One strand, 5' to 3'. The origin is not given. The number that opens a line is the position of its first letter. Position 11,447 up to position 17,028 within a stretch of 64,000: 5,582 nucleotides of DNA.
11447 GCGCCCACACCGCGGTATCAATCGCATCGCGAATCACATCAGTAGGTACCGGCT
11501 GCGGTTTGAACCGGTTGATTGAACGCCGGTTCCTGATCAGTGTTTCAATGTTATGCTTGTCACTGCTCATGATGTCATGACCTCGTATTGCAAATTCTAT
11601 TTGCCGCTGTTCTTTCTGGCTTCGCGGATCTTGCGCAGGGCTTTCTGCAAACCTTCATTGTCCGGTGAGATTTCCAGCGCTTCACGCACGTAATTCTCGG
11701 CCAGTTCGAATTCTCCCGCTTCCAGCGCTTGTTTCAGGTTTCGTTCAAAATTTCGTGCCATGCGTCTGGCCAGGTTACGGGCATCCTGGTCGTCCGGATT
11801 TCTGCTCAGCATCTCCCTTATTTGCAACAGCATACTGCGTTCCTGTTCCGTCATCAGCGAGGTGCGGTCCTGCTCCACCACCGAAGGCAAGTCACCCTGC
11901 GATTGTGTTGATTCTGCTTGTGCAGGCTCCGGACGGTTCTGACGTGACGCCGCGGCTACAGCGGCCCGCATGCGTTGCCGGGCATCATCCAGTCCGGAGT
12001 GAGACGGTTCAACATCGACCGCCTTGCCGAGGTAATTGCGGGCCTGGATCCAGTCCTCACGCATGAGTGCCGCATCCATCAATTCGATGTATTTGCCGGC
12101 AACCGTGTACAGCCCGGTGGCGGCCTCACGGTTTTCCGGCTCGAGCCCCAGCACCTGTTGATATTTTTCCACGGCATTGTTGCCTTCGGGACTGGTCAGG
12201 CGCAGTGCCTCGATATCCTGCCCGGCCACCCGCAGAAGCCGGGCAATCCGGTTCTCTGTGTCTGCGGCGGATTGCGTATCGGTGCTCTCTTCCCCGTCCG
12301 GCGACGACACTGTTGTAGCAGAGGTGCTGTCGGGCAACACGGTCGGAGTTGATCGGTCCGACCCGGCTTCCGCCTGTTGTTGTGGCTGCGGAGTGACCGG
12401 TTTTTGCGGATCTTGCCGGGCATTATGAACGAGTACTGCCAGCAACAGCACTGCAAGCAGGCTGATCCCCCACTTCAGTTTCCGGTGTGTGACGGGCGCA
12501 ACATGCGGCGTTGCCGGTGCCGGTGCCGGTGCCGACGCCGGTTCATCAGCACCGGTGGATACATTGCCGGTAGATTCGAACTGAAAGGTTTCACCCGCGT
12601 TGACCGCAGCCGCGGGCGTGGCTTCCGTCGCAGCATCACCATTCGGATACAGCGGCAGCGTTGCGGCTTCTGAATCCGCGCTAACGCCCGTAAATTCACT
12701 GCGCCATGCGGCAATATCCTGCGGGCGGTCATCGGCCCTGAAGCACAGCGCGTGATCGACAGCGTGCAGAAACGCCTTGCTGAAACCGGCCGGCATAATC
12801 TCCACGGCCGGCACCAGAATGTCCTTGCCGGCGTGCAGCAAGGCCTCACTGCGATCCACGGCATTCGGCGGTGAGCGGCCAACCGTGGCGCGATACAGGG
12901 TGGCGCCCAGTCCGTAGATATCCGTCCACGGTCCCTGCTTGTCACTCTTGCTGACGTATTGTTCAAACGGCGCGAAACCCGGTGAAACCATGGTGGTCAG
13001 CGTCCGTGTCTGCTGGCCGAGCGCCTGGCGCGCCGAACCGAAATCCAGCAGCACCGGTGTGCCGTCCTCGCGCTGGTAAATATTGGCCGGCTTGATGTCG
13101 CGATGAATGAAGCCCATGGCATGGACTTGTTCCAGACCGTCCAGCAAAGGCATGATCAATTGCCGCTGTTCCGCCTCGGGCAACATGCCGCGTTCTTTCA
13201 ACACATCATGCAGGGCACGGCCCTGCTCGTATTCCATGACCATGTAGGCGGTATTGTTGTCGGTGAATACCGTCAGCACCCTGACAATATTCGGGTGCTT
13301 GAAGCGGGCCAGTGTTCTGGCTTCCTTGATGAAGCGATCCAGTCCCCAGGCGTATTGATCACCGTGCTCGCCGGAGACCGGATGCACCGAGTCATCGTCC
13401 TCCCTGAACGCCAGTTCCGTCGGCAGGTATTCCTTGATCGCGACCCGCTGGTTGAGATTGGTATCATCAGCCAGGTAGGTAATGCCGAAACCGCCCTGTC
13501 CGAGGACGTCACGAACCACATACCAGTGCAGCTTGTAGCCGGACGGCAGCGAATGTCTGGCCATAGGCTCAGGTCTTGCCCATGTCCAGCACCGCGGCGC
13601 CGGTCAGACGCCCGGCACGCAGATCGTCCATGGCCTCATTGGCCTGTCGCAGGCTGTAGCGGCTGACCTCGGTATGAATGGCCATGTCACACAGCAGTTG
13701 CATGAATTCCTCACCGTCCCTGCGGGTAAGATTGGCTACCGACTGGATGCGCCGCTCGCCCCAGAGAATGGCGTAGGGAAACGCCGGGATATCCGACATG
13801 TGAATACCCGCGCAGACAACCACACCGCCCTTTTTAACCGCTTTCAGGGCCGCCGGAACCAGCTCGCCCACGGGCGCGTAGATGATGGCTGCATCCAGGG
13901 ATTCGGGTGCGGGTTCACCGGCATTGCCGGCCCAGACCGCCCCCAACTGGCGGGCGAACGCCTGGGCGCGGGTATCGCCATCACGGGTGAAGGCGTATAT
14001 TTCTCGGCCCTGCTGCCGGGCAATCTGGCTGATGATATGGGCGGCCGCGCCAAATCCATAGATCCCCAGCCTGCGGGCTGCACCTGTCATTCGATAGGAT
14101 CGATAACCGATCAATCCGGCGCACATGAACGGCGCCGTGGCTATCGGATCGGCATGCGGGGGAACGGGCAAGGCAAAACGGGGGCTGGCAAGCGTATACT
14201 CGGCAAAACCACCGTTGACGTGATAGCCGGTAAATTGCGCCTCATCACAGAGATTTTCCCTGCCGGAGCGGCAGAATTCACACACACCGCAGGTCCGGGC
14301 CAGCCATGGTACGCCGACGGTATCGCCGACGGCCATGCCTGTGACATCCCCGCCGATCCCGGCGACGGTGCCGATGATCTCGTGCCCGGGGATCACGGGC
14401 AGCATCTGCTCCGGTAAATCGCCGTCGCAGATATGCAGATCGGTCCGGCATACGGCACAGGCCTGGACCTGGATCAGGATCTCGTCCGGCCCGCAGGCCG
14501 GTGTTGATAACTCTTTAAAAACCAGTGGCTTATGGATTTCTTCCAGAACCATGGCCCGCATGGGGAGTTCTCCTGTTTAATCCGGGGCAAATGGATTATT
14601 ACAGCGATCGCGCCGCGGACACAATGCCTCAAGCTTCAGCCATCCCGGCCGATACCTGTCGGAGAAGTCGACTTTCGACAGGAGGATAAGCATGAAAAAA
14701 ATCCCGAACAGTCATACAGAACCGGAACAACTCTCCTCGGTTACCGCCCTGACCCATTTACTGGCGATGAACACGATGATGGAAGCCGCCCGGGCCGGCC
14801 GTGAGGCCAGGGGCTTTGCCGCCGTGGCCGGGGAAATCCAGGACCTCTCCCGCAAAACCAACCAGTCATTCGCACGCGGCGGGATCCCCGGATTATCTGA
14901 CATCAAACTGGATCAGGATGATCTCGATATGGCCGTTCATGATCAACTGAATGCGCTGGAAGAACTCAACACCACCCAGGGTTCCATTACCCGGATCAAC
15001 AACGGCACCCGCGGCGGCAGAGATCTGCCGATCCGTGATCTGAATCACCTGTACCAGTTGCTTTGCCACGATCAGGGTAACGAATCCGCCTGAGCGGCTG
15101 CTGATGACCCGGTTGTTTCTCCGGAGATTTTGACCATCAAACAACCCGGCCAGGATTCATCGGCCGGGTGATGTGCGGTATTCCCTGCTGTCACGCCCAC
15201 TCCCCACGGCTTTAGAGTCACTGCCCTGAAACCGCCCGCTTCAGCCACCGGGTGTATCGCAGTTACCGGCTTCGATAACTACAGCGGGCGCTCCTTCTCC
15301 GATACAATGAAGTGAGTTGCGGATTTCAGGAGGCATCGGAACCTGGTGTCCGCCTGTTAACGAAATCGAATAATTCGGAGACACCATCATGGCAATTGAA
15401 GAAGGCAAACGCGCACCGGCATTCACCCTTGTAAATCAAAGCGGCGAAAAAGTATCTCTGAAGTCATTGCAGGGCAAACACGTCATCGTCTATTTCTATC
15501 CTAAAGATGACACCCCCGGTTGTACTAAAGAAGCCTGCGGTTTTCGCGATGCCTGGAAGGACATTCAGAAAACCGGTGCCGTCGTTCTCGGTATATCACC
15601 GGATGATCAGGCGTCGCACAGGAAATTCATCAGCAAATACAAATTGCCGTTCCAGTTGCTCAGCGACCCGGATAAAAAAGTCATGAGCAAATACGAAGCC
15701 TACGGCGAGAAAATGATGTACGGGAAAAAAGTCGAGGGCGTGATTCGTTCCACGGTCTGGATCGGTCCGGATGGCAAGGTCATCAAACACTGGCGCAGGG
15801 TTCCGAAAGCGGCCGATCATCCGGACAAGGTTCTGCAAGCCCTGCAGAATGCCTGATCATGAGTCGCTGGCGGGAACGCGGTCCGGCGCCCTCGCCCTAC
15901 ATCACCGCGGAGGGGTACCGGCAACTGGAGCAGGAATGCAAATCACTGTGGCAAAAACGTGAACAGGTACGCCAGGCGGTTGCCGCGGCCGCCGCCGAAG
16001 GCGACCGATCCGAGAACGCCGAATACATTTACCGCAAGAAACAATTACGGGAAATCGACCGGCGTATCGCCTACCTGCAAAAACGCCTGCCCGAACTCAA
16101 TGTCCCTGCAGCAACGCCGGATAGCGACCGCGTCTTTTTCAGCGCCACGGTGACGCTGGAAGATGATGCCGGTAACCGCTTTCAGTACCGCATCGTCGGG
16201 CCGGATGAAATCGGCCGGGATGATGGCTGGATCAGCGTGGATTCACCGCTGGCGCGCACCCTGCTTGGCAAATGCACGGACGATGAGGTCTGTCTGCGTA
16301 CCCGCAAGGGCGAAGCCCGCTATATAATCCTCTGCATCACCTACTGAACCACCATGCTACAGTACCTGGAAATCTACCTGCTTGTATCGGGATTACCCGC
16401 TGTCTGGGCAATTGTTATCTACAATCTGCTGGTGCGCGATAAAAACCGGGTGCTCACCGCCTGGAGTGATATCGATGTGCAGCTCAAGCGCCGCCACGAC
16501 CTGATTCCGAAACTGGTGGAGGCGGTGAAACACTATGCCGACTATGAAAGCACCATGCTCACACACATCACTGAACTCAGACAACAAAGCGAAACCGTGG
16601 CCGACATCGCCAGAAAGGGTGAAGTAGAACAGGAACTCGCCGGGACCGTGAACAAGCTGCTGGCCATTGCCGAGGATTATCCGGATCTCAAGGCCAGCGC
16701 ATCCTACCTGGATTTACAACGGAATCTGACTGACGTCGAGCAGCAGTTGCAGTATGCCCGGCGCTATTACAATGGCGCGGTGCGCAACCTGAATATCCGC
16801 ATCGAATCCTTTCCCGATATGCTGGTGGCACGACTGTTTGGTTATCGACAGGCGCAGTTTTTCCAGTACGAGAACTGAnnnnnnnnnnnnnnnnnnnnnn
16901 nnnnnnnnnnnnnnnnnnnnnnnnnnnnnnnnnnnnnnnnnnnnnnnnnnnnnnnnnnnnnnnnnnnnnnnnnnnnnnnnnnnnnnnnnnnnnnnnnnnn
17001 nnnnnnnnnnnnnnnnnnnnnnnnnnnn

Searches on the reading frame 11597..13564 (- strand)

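Call 55: search_protein_families(library=pfam, proteins=[window:11597-13564:-], max_evalue=0.00001)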
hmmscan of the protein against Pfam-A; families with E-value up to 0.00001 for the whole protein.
window:11597-13564:- (655 aa): 3 families
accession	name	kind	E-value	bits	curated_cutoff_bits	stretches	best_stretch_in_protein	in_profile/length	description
PF00069.31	Pkinase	-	6.2e-37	127.9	31.7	1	15-248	1-212/263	Protein kinase domain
PF07714.23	PK_Tyr_Ser-Thr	-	7.5e-18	65.2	23.1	1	76-255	46-227/258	Protein tyrosine and serine/threonine kinase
PF03109.22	ABC1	-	4.9e-09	36.1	22.9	1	80-191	122-227/244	ABC1 atypical kinase-like domain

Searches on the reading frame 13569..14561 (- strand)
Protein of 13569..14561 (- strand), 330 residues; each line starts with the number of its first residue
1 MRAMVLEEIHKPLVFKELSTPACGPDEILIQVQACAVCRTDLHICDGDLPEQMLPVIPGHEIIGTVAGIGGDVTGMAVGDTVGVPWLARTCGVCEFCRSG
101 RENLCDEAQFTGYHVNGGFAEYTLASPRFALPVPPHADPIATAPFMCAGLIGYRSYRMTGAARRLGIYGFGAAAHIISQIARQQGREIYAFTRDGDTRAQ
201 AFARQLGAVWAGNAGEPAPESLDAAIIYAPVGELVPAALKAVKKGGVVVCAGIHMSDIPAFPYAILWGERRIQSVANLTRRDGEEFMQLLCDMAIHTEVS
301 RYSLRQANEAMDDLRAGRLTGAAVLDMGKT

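Call 56: search_protein_families(library=pfam, proteins=[window:13569-14561:-], max_evalue=0.00001)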
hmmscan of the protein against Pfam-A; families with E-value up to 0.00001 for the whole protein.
window:13569-14561:- (330 aa): 2 families
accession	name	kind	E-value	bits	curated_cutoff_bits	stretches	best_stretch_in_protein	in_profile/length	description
PF08240.17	ADH_N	-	1.5e-30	105.9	23.5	1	24-134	1-103/104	Alcohol dehydrogenase GroES-like domain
PF00107.32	ADH_zinc_N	-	3e-06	27.6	31.8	1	175-290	4-127/129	Zinc-binding dehydrogenase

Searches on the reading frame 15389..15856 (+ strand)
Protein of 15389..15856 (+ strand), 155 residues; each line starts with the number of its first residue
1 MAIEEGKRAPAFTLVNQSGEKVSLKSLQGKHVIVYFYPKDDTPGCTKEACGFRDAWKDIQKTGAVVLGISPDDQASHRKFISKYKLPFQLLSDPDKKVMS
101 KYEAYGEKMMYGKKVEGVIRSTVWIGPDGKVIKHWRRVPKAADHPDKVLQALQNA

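Call 56: search_protein_families(library=pfam, proteins=[window:15389-15856:+], max_evalue=0.00001)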
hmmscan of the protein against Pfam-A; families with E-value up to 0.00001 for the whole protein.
window:15389-15856:+ (155 aa): 2 families
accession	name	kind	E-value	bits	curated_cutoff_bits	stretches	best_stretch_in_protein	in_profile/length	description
PF00578.27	AhpC-TSA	-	1.2e-39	135.5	26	1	6-132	2-122/124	AhpC/TSA family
PF08534.16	Redoxin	-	6.2e-21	75.2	26.6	1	5-136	2-133/148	Redoxin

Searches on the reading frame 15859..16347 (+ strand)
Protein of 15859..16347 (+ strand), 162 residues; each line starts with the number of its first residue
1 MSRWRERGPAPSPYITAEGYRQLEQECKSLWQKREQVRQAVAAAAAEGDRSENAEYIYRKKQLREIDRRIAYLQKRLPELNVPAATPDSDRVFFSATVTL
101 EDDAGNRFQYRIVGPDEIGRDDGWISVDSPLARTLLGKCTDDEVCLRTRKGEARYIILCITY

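Call 56: search_protein_families(library=pfam, proteins=[window:15859-16347:+], max_evalue=0.00001)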
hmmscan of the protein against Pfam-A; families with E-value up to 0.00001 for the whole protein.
window:15859-16347:+ (162 aa): 2 families
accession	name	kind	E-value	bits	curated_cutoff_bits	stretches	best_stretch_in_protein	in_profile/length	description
PF03449.20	GreA_GreB_N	-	4.8e-22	78.4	24.5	1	14-81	2-70/71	Transcription elongation factor, N-terminal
PF01272.25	GreA_GreB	-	1.7e-20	73.2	26.9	1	89-162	3-77/77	Transcription elongation factor, GreA/GreB, C-term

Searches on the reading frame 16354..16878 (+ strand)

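Call 56: search_protein_families(library=pfam, proteins=[window:16354-16878:+], max_evalue=0.00001)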
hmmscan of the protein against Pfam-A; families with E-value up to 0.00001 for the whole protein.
window:16354-16878:+ (174 aa): 1 family
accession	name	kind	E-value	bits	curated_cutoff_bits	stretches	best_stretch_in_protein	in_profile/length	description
PF04011.17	LemA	-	2.3e-49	167.5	26.2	1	36-173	1-138/149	LemA family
